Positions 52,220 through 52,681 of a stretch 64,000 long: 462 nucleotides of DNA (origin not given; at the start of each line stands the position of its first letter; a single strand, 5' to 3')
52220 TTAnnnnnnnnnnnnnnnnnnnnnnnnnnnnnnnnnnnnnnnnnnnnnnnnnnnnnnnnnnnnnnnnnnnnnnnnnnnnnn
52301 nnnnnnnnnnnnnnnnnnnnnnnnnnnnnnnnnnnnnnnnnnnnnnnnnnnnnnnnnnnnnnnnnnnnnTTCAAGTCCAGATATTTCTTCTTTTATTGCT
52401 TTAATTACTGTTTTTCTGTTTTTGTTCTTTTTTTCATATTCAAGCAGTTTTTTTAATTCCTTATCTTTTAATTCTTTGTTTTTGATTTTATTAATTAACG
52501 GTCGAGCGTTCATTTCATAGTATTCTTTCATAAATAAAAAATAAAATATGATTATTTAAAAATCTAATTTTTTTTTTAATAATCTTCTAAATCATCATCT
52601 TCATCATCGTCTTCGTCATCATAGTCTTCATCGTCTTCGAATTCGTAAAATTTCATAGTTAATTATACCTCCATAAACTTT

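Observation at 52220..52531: Tandem duplicate of the same 47-aa module as a stand-alone protein directly upstream of orc1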

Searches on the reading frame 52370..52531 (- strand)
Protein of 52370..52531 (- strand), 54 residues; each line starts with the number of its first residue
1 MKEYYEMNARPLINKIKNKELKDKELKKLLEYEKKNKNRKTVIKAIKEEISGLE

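Call 9: search_protein_families(library=pfam, proteins=[window:52370-52531:-], max_evalue=10)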
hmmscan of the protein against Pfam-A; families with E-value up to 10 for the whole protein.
seq(54 aa): 2 families
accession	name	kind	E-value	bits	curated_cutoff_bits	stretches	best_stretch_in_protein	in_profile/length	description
PF12209.13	SAC3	-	0.02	15.5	25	1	11-49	7-44/77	Leucine permease transcriptional regulator helical domain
PF08706.16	D5_N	-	0.044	14.5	22.4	1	9-49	41-81/145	D5 N terminal like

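Call 16: search_protein_representatives(alignment_id=A1)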
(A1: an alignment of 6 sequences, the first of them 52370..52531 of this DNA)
Query: 6 sequences, 62 profile positions. Proteins with E-value up to 0.001 (for the whole library): 109; up to 1e-10: 14; up to 1e-30: 3. The best 109 are listed.
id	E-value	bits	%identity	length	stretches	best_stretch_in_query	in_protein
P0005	6.5e-67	237.4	-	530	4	3-56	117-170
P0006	1.6e-52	191.3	-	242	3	3-56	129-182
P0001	1.6e-50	184.8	-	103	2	5-54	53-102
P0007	5.1e-28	112.8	-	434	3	10-56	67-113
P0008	7.6e-23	96.2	-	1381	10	28-57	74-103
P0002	3.3e-22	94.2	-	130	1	2-54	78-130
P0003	1.2e-21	92.4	-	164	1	4-60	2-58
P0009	4.1e-21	90.7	-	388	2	6-56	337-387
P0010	1.2e-19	86.0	-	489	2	4-56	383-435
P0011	8.8e-18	80.0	-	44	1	11-52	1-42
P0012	1.8e-12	63.0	-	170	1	4-54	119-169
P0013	2.5e-12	62.5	-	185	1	3-58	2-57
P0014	1.1e-11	60.5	-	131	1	2-57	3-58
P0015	2.6e-11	59.3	-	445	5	23-55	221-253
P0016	1.6e-09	53.6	-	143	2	23-54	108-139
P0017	8.0e-09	51.3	-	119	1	6-54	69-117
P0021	5.4e-08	48.7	-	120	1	5-55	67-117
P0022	7.9e-08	48.1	-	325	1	6-56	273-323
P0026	3.9e-07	45.9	-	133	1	27-61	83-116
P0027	6.2e-07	45.3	-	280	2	24-52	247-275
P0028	7.5e-07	45.0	-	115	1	3-56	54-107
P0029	1.1e-06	44.4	-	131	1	4-51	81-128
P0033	6.2e-06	42.1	-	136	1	3-56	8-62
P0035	7.2e-06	41.8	-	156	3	23-55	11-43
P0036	8.4e-06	41.6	-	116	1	10-56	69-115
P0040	1.7e-05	40.6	-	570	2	19-55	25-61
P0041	1.9e-05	40.5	-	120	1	5-51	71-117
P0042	1.9e-05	40.5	-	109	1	24-56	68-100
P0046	2.8e-05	40.0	-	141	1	24-55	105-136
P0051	4.1e-05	39.4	-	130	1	28-56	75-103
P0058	8.9e-05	38.3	-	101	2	23-56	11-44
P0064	1.2e-04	38.0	-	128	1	9-55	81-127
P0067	1.3e-04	37.8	-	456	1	4-56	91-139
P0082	2.6e-04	36.9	-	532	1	5-54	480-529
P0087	3.6e-04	36.4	-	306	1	5-52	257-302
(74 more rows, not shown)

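Call 20: search_protein_families(library=pfam, proteins=[P0016, P0027, P0035, P0058, P0046, P0017, P0021, P0040, P0005, P0006], max_evalue=0.1)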
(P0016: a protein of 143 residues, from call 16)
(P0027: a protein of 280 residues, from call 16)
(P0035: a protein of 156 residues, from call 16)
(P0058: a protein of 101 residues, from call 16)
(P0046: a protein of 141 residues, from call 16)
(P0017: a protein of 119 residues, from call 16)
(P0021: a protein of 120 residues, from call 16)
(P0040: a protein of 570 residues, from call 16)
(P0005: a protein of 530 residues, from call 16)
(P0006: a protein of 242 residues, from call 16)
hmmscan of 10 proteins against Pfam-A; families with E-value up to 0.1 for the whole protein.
P0016 (143 aa): 1 family
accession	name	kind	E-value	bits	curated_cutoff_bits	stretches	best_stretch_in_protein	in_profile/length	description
PF01435.24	Peptidase_M48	-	1.9e-11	44.6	20.3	1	11-78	12-80/186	Peptidase family M48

P0027 (280 aa): 1 family
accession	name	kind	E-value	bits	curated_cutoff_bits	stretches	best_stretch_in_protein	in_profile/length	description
PF01978.25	TrmB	-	0.032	14.5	25.6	0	94-121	12-39/68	Sugar-specific transcriptional regulator TrmB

P0035 (156 aa): 4 families
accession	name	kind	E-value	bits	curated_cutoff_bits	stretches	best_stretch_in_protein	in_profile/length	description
PF06698.16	DUF1192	-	0.02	15.5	25.5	0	8-20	15-27/58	Protein of unknown function (DUF1192)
PF05003.17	DUF668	-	0.046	14.6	24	0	33-64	43-74/89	Protein of unknown function (DUF668)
PF05873.17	Mt_ATP-synt_D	-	0.054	13.8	27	0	18-69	96-144/154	ATP synthase D chain, mitochondrial (ATP5H)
PF16934.11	Mersacidin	-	0.063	13.5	27.6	0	64-75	6-17/34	Two-component Enterococcus faecalis cytolysin (EFC)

P0058 (101 aa): 13 families
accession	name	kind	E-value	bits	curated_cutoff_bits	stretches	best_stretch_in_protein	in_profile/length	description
PF14063.11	DUF4254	-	0.00029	21.2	27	1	17-98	31-115/144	Protein of unknown function (DUF4254)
PF04255.20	DUF433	-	0.00083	19.6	23.6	0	57-79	33-55/56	Protein of unknown function (DUF433)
PF02672.20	CP12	-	0.001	20.2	22.7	0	69-91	32-54/70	CP12 domain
PF06698.16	DUF1192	-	0.0027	18.2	25.5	0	60-75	12-27/58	Protein of unknown function (DUF1192)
PF16099.11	RMI1_C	-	0.0034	17.7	27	0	59-92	64-97/143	Recq-mediated genome instability protein 1, C-terminal OB-fold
PF12848.13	ABC_tran_Xtn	-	0.0065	17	25.9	0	71-95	25-49/85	ABC transporter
PF20870.2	FAM186A-B_N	-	0.0065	16.4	27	0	57-100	38-82/243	FAM186A/B, N-terminal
PF16320.10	Ribosomal_L12_N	-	0.0068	16.5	25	0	5-19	4-18/48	Ribosomal protein L7/L12 dimerisation domain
PF18879.6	EspA_EspE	-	0.0094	16.8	27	0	74-97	38-64/84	EspA/EspE family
PF06569.16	DUF1128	-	0.0094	16.5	27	0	38-75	23-61/71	Protein of unknown function (DUF1128)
PF22470.1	Histone_HNS_N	-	0.014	15.7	24.5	0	5-52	28-74/79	H-NS histone-like proteins, N-terminal domain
PF09121.15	Tower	-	0.062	13.8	25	0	71-94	17-40/42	Tower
PF18274.6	V_ATPase_prox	-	0.083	13.3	27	0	63-78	26-41/52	Vacuolar ATPase Subunit I N-terminal proximal lobe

P0046 (141 aa): 0 families

P0017 (119 aa): 1 family
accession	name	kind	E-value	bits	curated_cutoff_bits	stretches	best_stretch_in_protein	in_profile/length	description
PF23170.1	bHLH_PER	-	0.061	13.5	27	0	91-117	13-39/60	Period circadian protein homolog bHLH-like domain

P0021 (120 aa): 0 families

P0040 (570 aa): 0 families

P0005 (530 aa): 7 families
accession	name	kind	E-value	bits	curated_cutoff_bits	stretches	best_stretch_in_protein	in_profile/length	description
PF16095.11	COR-A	-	0.00079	19.8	35.3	0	79-108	89-119/143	C-terminal of Roc, COR-A domain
PF13919.11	ASXH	-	0.0014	19.1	25.8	0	119-158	76-115/130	Asx homology domain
PF14591.11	AF0941-like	-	0.002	19.1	22.6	0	10-94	8-66/113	AF0941-like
PF11105.14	CCAP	-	0.0026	18.1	27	0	39-80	61-99/128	Arthropod cardioacceleratory peptide 2a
PF09245.15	MA-Mit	-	0.0042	17.1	31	0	63-116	5-57/214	Mycoplasma arthritidis-derived mitogen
PF05427.16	FIBP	-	0.026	14.4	21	0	157-206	275-324/360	Acidic fibroblast growth factor binding (FIBP)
PF10392.15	COG5_N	-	0.069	13.8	31.2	0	143-173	56-86/132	Conserved oligomeric Golgi complex subunit 5, N-terminal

P0006 (242 aa): 11 families
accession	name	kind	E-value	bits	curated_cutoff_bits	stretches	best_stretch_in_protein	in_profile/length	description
PF17762.8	HTH_ParB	-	0.00021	21.8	22.6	0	140-180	48-88/102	ParB HTH domain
PF12965.13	DUF3854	-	0.0053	17.1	23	0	77-131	50-104/130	Domain of unknown function (DUF3854)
PF01183.26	Glyco_hydro_25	-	0.0066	17.2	27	0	77-128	65-117/180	Glycosyl hydrolases family 25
PF09245.15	MA-Mit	-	0.029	14.3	31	0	139-183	13-57/214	Mycoplasma arthritidis-derived mitogen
PF02671.26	PAH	-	0.031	14.4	21.3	0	102-123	10-31/45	Paired amphipathic helix repeat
PF13240.11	Zn_Ribbon_1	-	0.046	14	25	1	9-24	2-17/23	zinc-ribbon domain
PF18403.7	Thioredoxin_15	-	0.054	13.9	27.4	1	96-167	94-176/207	Thioredoxin-like domain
PF05837.17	CENP-H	-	0.058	13.7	29.9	0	137-184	62-109/202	Centromere protein H (CENP-H)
PF22989.2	DUF7030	-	0.065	13.8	27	0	142-169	30-57/60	Domain of unknown function (DUF7030)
PF23727.1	Beta-prop_FAM234A_B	-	0.081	11.9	26.4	0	74-175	222-320/467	FAM234A/B beta-propeller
PF06635.17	T3SS_SCTL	-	0.087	12.8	23.3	0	67-145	88-163/206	Type 3 secretion system stator protein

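Call 21: search_protein_families(library=phrogs, proteins=[P0017, P0021, P0028, P0029, P0041, P0051, P0042, P0036, P0064], max_evalue=0.01)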
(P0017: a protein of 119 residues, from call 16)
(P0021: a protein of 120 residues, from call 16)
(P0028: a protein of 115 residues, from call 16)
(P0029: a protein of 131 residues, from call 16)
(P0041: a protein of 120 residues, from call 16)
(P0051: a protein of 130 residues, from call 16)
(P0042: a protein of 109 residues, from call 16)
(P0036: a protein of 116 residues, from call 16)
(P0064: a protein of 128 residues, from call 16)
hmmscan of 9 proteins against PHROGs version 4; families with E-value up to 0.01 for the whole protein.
P0017 (119 aa): 0 families

P0021 (120 aa): 1 family
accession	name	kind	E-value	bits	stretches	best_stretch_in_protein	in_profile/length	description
phrog_1983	-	unknown function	0.0036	18.9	1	83-119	80-116/128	-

P0028 (115 aa): 6 families
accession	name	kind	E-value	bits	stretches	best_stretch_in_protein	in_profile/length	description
phrog_3673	-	transcription regulation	7.1e-17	62.3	1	1-55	1-57/59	Arc-like repressor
phrog_390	-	transcription regulation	1e-10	42.9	1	1-103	1-95/97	Arc-like repressor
phrog_1983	-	unknown function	1.5e-05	26.6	1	51-113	60-121/128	-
phrog_22690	-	unknown function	0.00018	22.7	1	72-104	16-48/93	-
phrog_6480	-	transcription regulation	0.00049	21.9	1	2-55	7-56/95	Arc-like repressor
phrog_5279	-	unknown function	0.00058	20.8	1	3-40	2-32/53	-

P0029 (131 aa): 0 families

P0041 (120 aa): 3 families
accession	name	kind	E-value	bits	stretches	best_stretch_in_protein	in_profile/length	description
phrog_22690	-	unknown function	1.5e-05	26.2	1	71-118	2-47/93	-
phrog_3627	-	unknown function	0.00055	20.6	1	27-60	24-54/70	-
phrog_33851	-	unknown function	0.00063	21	1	32-95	8-65/127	-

P0051 (130 aa): 3 families
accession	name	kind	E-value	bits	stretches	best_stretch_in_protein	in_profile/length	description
phrog_1983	-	unknown function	8.5e-07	30.6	1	61-107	73-119/128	-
phrog_29632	-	unknown function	8.1e-06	26.2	1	45-114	171-242/318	-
phrog_22690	-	unknown function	0.00092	20.5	1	75-110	23-58/93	-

P0042 (109 aa): 5 families
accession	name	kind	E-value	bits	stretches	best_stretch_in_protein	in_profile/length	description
phrog_6480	-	transcription regulation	2.3e-06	29.4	1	4-51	6-53/95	Arc-like repressor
phrog_22690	-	unknown function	3.8e-06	28.1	1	56-98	7-49/93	-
phrog_5279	-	unknown function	0.00063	20.7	1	6-47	2-40/53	-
phrog_1983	-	unknown function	0.00095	20.7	1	48-100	62-115/128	-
phrog_9011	-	unknown function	0.0018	19.1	1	66-96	42-72/177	-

P0036 (116 aa): 2 families
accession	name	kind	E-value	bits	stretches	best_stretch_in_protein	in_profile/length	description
phrog_1983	-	unknown function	6.3e-06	27.8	1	41-114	39-114/128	-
phrog_22690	-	unknown function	0.00012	23.3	1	69-113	7-49/93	-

P0064 (128 aa): 0 families

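Call 32: find_related_loci(query=A1, collection=genome_contigs, flank=4000)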
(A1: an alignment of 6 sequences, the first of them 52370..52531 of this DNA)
Query A1 (54 aa) in genome_contigs; peptide patterns used: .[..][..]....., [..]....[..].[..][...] (x = any residue, [..] = any of these).
153 stretches matched a pattern; 2 encode a relative of the query (tblastn E <= 1e-3); 2 distinct loci.
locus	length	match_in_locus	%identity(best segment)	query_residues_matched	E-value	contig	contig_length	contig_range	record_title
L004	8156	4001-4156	56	4-54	3e-15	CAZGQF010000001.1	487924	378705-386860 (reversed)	MAG TPA_asm: Candidatus Undinarchaeota archaeon isolate SRP332253_co2_245 genome assembly, contig: NODE_1_length_487924_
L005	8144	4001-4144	56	3-50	1e-14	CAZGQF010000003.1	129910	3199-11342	MAG TPA_asm: Candidatus Undinarchaeota archaeon isolate SRP332253_co2_245 genome assembly, contig: NODE_74_length_129910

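Call 47: search_protein_families(library=pfam, proteins=[P0014, P0033, P0009, P0010, P0012, P0022, P0013, P0067, P0082, P0087], max_evalue=0.001)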
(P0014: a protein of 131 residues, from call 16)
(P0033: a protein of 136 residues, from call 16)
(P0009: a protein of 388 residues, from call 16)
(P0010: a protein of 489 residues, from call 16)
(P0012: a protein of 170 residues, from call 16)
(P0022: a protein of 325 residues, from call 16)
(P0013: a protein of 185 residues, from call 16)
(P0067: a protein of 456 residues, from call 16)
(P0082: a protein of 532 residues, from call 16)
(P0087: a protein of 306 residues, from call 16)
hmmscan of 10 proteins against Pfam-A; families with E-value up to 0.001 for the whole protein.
P0014 (131 aa): 1 family
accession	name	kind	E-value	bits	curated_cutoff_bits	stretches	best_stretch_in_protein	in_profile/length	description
PF04024.17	PspC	-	6.4e-09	35.9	25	1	84-129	9-55/58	PspC domain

P0033 (136 aa): 1 family
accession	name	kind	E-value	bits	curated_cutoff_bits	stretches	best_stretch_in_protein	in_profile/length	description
PF04024.17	PspC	-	1.9e-09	37.6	25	1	86-135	7-57/58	PspC domain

P0009 (388 aa): 2 families
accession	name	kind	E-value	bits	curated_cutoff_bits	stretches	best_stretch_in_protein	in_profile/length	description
PF07650.23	KH_2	-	1.5e-14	54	22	1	15-87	1-76/78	KH domain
PF00189.25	Ribosomal_S3_C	-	2.8e-12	47.4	34.1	1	109-184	10-83/83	Ribosomal protein S3, C-terminal domain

P0010 (489 aa): 1 family
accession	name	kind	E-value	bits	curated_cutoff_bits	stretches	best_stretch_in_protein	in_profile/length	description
PF04998.22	RNA_pol_Rpb1_5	-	2.7e-50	171.8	28.5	1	45-324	64-264/267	RNA polymerase Rpb1, domain 5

P0012 (170 aa): 1 family
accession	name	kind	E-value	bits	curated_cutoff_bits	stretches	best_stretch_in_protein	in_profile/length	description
PF01198.24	Ribosomal_L31e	-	4.7e-13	49.6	25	1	7-80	4-75/82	Ribosomal protein L31e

P0022 (325 aa): 4 families
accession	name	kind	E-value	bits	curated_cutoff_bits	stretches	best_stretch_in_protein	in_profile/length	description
PF06745.19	ATPase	-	1.3e-20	74.2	26.6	1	5-204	1-191/231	KaiC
PF24336.1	DUF7504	-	6.7e-15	56.4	27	1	23-199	1-178/179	Family of unknown function (DUF7504)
PF23365.1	DUF7090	-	4.1e-08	33.6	27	1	20-206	14-188/192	Family of unknown function (DUF7090)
PF05625.17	PAXNEB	-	0.00012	21.8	28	0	4-31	18-45/366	PAXNEB protein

P0013 (185 aa): 0 families

P0067 (456 aa): 3 families
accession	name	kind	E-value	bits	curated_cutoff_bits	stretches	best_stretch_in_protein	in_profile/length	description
PF06745.19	ATPase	-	2.8e-53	181.1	26.6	1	229-444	1-229/231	KaiC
PF03796.21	DnaB_C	-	1.9e-06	27.9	27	1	229-293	2-65/255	DnaB-like helicase C terminal domain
PF13481.12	AAA_25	-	0.00022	21.3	27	1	223-268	9-54/195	AAA domain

P0082 (532 aa): 4 families
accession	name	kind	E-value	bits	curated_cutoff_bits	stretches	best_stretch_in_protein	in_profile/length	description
PF11614.14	FixG_C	-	1.4e-12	48.3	25.6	1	40-114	34-110/119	IG-like fold at C-terminal of FixG, putative oxidoreductase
PF23619.1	Ig_VWA7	-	5.8e-06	26.9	27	0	40-109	19-88/104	VWA7 Ig-like domain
PF07705.17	CARDB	-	8.6e-05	23.1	22.7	0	22-110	2-88/101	CARDB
PF10633.15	NPCBM_assoc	-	0.00017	22.1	24.4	0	63-106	34-76/78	NPCBM-associated, NEW3 domain of alpha-galactosidase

P0087 (306 aa): 1 family
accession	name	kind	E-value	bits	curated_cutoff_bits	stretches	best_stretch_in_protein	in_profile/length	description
PF11387.14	DUF2795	-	2.4e-17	63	25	1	140-190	4-54/54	Protein of unknown function (DUF2795)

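Call 52: find_encoding_contigs(protein=P0014, flank=6000, max_places=4)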
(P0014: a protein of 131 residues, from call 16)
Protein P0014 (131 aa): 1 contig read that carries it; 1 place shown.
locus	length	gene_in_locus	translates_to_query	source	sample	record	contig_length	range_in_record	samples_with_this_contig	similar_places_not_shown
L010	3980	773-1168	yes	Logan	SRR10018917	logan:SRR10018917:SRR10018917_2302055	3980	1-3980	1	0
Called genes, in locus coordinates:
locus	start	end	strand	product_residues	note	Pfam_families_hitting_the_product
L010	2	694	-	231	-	?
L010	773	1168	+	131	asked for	PF04024:PspC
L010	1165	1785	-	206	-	PF01135:PCMT, PF01269:Fibrillarin (weak), PF13847:Methyltransf_31 (faint)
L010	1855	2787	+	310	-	PF01368:DHH, PF02833:DHHA2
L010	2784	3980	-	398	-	?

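Call 53: find_encoding_contigs(protein=P0013, flank=6000, max_places=3)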
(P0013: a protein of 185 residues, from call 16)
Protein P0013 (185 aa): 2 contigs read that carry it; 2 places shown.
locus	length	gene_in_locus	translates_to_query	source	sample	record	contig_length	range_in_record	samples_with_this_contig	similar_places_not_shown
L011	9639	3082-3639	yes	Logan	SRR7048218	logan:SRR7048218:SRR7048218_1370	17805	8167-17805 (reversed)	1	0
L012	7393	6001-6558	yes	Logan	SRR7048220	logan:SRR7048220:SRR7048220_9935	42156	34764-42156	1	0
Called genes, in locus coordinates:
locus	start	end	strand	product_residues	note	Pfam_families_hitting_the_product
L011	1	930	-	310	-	?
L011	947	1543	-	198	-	PF10050:DUF2284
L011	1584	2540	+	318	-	PF01210:NAD_Gly3P_dh_N, PF02558:ApbA (weak), PF03446:NAD_binding_2 (weak), PF03807:F420_oxidored, PF07479:NAD_Gly3P_dh_C, PF20618:GPD_NAD_C_bact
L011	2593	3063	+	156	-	PF03692:CxxCxxCC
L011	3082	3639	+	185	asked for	-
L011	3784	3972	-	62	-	-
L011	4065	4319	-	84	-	PF03372:Exo_endo_phos (weak)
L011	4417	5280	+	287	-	PF04087:DUF389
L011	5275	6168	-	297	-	PF24827:AstE_AspA_cat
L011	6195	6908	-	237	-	-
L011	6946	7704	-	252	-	PF03372:Exo_endo_phos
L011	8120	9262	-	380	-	-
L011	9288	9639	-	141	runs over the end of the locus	-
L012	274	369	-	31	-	-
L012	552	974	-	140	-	-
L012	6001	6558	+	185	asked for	-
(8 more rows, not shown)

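Call 60: search_dna_similar(query=P0017, collection=phages, mode=protein, max_evalue=0.001, max_rows=15)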
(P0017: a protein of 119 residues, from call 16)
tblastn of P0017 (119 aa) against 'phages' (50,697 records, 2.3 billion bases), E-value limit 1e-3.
No match.

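Call 62: search_dna_similar(query=P0028, collection=phages, mode=protein, max_evalue=0.001, max_rows=12)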
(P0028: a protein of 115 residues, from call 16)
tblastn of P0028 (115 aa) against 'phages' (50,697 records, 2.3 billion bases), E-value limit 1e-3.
Records with a match: 11; places in all: 11; records where one place covers at least 80% of the query: 0.
Best place of each record, by identity: <60% 11.
By first word of the organism name: Streptococcus 9; Bacillus 2.
By host as written in the record: Bacillus halmapalus DSM 29712 2; Streptococcus canis ERR438798 1; Streptococcus canis ERR438797 1; Streptococcus dysgalactiae ERR109308 1; Streptococcus parauberis SP-llh 1; Streptococcus thermophilus 1; Streptococcus lutetiensis Bplus 1; Streptococcus thermophilus S4 1; and 2 more.
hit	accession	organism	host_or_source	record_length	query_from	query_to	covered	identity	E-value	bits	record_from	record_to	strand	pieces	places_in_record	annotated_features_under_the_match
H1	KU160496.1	Bacillus phage vB_BhaS-171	Bacillus halmapalus DSM 29712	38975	3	50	42%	59.2%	3e-10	61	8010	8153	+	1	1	hypothetical protein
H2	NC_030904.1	Bacillus phage vB_BhaS-171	Bacillus halmapalus DSM 29712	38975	3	50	42%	59.2%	3e-10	61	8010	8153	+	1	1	Arc-like repressor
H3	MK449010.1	Streptococcus phage Javan90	Streptococcus canis ERR438798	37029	1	66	57%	42.0%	4e-5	47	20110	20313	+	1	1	transcriptional terminator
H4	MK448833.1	Streptococcus phage Javan87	Streptococcus canis ERR438797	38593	1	66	57%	42.0%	4e-5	47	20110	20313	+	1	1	transcriptional terminator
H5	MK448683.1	Streptococcus phage Javan149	Streptococcus dysgalactiae ERR109308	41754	1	66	57%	40.6%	3e-4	44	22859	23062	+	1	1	transcriptional terminator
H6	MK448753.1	Streptococcus phage Javan407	Streptococcus parauberis SP-llh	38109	1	56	49%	44.1%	3e-4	44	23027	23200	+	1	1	transcriptional terminator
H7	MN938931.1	Streptococcus phage D4446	Streptococcus thermophilus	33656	1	54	47%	41.8%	2e-4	45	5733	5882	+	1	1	hypothetical protein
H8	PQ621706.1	Streptococcus phage Mushu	Streptococcus lutetiensis Bplus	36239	1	54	47%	41.8%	2e-4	45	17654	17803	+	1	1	Arc-like repressor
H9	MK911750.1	Streptococcus phage P738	Streptococcus thermophilus S4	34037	1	54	47%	41.8%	4e-4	44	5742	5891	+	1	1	hypothetical protein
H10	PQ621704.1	Streptococcus phage CSJC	Streptococcus lutetiensis OC2C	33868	1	54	47%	40.0%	4e-4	44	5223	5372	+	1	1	Arc-like repressor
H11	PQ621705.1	Streptococcus phage Taco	Streptococcus equinus OC1D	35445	1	54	47%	40.0%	4e-4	44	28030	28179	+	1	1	Arc-like repressor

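Call 63: get_annotated_region(hit=H3, flank=2500)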
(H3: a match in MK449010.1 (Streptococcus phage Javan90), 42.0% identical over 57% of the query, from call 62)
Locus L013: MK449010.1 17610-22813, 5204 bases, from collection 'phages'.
description: Streptococcus phage Javan90, complete genome.
organism: Streptococcus phage Javan90 (NCBI taxid 2548313)
taxonomy: Viruses; Duplodnaviria; Heunggongvirae; Uroviricota; Caudoviricetes
host: Streptococcus canis ERR438798; source: -; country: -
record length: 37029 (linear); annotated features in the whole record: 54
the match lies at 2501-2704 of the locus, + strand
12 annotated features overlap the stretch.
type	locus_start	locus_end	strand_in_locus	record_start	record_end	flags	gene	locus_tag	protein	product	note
CDS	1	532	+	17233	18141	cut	-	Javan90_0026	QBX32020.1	hypothetical protein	-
CDS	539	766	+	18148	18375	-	-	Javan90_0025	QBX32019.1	hypothetical protein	-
CDS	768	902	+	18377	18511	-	-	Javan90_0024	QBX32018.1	hypothetical protein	-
CDS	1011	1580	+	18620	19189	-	-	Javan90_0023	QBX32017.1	capsid and scaffold protein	-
CDS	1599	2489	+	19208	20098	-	-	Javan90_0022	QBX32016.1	major capsid protein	-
CDS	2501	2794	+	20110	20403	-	-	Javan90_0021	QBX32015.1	transcriptional terminator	-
CDS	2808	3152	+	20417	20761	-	-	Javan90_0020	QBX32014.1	hypothetical protein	-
CDS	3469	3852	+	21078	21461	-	-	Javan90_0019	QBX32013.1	hypothetical protein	FIG01116274: hypothetical protein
CDS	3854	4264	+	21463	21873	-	-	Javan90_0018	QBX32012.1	hypothetical protein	-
CDS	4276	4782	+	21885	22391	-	-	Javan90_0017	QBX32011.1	LmaA-like protein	Listeria antigen LmaA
CDS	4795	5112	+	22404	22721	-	-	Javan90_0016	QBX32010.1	hypothetical protein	-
CDS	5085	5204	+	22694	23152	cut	-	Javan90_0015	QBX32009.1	hypothetical protein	-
